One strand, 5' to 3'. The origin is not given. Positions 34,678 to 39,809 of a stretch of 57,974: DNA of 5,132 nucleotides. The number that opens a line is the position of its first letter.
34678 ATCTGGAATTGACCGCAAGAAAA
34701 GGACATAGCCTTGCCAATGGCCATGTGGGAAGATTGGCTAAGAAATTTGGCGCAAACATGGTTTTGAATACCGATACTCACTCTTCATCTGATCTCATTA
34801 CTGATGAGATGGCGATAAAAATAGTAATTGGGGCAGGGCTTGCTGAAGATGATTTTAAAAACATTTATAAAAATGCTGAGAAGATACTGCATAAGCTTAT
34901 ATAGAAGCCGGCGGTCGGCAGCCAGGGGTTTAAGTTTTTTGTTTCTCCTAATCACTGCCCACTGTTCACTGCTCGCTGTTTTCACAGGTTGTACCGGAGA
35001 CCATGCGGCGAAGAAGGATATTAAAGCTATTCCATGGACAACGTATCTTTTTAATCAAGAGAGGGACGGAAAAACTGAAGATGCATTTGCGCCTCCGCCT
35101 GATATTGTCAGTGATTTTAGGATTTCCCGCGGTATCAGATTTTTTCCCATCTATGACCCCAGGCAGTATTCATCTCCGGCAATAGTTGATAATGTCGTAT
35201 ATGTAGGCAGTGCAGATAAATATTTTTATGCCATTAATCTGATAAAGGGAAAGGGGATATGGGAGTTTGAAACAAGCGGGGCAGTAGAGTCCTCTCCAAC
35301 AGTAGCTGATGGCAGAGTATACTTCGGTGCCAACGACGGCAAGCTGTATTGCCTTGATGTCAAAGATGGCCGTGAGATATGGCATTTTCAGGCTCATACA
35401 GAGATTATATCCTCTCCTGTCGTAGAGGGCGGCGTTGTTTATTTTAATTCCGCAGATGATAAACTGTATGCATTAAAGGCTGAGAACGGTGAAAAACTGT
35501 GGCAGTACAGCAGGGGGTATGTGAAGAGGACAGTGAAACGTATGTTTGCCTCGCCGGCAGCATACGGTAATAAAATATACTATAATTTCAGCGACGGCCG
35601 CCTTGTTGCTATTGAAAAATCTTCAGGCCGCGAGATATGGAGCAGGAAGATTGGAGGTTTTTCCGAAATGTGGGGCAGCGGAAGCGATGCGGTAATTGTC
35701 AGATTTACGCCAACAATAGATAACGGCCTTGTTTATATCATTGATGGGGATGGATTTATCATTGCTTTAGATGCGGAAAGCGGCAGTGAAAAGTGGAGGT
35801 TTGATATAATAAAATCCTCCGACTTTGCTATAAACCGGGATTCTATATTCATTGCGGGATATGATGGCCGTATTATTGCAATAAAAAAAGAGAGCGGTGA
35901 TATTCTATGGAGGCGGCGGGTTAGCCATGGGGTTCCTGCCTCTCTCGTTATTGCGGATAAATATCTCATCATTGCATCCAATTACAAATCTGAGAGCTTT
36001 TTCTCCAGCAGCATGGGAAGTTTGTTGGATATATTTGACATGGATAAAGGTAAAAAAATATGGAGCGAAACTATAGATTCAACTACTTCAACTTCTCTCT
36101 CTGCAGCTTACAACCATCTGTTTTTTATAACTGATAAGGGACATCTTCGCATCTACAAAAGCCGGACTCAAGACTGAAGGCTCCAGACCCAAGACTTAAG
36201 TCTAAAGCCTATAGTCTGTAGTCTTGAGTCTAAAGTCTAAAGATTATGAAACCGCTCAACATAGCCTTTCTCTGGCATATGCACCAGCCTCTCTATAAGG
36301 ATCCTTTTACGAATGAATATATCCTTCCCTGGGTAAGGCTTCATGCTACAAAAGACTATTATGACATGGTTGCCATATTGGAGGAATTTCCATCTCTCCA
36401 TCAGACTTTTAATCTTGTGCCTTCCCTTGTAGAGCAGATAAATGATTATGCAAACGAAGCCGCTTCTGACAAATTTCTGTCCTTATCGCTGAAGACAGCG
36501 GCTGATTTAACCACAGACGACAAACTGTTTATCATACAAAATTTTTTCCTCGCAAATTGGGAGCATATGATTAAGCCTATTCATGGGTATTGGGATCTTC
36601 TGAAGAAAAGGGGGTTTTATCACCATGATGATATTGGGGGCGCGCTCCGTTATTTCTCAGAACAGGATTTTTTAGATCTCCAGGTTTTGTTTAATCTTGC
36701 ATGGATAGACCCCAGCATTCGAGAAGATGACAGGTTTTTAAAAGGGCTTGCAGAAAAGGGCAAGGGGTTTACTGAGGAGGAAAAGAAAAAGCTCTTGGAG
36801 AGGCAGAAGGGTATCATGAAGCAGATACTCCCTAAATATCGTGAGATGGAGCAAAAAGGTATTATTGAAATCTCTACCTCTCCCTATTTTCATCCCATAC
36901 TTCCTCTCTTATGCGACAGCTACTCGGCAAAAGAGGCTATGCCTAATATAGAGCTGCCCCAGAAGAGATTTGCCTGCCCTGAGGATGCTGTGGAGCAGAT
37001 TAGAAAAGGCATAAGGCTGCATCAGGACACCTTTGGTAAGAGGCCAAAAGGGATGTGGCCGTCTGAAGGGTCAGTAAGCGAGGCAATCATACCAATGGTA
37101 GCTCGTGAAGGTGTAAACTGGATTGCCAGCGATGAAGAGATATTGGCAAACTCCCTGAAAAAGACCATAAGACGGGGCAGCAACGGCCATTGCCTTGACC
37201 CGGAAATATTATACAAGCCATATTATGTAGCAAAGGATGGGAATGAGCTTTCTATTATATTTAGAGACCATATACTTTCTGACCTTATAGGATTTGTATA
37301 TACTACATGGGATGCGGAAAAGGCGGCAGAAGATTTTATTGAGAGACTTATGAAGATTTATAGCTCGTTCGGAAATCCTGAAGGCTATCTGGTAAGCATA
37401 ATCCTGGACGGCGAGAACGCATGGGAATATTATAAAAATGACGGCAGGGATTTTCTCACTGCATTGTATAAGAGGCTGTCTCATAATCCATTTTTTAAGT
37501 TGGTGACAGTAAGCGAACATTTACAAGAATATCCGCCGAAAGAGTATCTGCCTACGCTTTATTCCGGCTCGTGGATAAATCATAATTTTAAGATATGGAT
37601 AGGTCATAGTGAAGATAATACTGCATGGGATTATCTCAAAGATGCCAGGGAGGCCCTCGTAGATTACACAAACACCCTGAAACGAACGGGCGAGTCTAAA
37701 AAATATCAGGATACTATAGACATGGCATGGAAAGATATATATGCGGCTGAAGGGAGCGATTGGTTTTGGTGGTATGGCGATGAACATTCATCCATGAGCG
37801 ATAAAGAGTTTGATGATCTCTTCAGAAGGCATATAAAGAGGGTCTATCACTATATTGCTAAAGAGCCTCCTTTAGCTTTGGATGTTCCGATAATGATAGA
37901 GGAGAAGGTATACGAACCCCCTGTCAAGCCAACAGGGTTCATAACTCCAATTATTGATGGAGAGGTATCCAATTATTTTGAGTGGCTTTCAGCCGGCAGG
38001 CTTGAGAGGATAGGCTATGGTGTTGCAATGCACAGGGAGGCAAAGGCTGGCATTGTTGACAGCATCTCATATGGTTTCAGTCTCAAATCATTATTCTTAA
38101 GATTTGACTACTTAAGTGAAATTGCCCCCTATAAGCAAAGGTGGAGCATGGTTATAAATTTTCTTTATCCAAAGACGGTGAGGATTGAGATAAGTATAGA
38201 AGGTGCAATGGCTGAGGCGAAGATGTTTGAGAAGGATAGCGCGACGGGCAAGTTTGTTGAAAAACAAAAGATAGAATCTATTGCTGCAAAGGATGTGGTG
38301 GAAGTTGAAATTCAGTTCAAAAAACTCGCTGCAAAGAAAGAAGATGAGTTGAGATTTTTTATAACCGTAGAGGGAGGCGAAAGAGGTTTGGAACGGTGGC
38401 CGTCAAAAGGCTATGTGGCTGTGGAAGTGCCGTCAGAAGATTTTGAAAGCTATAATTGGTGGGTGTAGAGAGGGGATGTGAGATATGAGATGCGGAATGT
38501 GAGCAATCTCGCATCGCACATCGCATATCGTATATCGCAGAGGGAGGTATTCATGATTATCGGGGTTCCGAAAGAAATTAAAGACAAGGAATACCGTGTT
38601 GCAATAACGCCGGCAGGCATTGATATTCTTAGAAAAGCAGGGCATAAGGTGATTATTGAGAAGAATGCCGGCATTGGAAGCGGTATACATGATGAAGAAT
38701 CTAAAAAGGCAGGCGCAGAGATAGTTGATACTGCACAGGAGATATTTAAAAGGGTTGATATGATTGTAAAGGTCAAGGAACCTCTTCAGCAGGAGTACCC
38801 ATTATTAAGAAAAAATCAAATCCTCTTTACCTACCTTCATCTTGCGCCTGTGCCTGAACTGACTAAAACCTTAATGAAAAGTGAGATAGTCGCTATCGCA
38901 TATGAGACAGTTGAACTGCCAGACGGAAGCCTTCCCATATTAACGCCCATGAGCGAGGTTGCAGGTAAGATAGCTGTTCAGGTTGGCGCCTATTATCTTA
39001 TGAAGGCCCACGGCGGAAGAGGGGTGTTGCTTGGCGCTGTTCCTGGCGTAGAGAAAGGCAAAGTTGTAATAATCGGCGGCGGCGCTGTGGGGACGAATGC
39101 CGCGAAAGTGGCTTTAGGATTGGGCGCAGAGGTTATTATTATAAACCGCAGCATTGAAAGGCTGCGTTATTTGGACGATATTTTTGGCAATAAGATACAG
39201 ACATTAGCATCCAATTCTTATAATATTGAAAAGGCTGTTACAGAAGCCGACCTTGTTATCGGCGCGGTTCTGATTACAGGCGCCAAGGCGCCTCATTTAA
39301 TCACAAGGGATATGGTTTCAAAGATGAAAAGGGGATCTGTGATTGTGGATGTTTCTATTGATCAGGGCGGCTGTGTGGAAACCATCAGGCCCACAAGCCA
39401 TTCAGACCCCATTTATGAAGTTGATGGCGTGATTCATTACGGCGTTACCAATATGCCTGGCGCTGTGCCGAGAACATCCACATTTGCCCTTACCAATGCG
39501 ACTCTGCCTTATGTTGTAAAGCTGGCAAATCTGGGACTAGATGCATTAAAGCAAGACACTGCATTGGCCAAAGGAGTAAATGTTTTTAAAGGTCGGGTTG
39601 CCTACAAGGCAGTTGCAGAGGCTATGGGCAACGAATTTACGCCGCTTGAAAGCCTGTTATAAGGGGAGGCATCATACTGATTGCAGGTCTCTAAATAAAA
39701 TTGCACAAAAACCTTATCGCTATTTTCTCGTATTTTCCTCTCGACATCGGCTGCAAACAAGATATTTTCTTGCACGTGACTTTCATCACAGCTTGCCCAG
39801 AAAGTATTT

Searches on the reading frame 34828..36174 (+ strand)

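Call 12: search_protein_families(library=pfam, proteins=[window:34828-36174:+], max_evalue=0.00001)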
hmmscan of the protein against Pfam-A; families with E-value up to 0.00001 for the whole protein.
window:34828-36174:+ (449 aa): 5 families
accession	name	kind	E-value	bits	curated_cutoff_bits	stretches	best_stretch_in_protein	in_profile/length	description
PF13360.13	PQQ_2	-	3.6e-63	213.8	27.6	3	144-362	16-232/233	Outer membrane protein assembly factor BamB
PF13570.13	Beta-prop_ACSF4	-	7.5e-44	150.9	133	2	115-276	7-174/329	Beta-alanine-activating enzyme, beta-propeller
PF01011.28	PQQ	-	1.4e-23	83.9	26.7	0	193-268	49-135/595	Glucose/ethanol/alcohol dehydrogenase, beta-propeller domain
PF25292.1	Beta-prop_CGLA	-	9.1e-08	32.4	26.8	0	168-192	51-74/316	Lambda-carrageenase beta-propeller domain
PF25293.1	Beta-prop_EMC1_N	-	9.6e-06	25.9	34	0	337-443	31-134/219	EMC1 N-terminal beta-propeller domain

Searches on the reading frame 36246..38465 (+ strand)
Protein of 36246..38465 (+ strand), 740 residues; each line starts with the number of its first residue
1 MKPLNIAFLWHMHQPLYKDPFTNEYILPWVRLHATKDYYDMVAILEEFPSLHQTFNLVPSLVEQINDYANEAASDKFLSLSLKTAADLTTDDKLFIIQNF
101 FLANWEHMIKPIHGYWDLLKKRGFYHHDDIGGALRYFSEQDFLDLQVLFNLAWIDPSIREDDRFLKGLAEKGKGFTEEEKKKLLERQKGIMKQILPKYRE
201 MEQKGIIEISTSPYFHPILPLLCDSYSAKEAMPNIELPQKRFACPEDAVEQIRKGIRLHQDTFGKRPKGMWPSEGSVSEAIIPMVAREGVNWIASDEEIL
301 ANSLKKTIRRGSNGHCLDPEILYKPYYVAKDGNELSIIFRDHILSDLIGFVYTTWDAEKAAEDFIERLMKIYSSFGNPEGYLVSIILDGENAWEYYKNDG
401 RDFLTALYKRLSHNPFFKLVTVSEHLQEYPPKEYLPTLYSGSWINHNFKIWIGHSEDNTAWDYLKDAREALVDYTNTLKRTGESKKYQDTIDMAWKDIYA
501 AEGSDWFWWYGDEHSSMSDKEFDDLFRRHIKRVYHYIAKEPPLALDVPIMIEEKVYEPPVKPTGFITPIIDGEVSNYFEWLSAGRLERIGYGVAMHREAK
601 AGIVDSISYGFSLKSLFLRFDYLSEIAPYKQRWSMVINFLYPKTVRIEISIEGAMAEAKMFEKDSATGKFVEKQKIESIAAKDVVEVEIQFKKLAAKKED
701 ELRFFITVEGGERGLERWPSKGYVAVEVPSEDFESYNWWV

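Call 12: search_protein_families(library=pfam, proteins=[window:36246-38465:+], max_evalue=0.00001)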
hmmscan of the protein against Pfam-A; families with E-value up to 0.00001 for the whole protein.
window:36246-38465:+ (740 aa): 1 family
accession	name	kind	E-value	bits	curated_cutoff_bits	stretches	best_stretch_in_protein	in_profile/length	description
PF03065.20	Glyco_hydro_57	-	5.5e-65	220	21.2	1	7-434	1-287/291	Glycosyl hydrolase family 57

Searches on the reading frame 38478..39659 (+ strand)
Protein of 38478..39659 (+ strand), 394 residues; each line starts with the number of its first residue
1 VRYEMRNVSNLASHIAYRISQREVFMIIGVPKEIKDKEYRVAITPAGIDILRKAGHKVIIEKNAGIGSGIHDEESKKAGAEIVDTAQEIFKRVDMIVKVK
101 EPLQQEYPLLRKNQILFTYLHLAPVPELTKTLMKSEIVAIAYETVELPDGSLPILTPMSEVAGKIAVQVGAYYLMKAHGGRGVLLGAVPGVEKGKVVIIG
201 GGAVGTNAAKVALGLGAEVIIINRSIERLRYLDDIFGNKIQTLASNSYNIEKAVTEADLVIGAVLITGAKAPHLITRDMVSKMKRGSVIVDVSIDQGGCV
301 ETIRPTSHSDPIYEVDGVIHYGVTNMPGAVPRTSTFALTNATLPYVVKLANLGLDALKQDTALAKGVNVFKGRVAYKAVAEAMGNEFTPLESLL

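Call 12: search_protein_families(library=pfam, proteins=[window:38478-39659:+], max_evalue=0.00001)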
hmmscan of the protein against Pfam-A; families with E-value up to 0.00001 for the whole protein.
window:38478-39659:+ (394 aa): 7 families
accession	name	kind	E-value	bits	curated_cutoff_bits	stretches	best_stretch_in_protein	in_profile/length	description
PF01262.27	AlaDh_PNT_C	-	7.7e-88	293.9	23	1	166-376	1-213/214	Alanine dehydrogenase/PNT, C-terminal domain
PF05222.21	AlaDh_PNT_N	-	1.7e-47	161.5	30.4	1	29-162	1-136/136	Alanine dehydrogenase/PNT, N-terminal domain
PF02826.25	2-Hacid_dh_C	-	7.9e-10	38.8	25.1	1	191-293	34-127/178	D-isomer specific 2-hydroxyacid dehydrogenase, NAD binding domain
PF01488.26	Shikimate_DH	-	1.1e-09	39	24.3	1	191-293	10-112/138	Shikimate / quinate 5-dehydrogenase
PF00070.33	Pyr_redox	-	3e-07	31.3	22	1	195-246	1-52/82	Pyridine nucleotide-disulphide oxidoreductase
PF07992.20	Pyr_redox_2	-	4.1e-06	26.9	26.1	1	189-247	142-196/291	Pyridine nucleotide-disulphide oxidoreductase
PF03807.23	F420_oxidored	-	9e-06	26.7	21.6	1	195-292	1-91/94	NADP oxidoreductase coenzyme F420-dependent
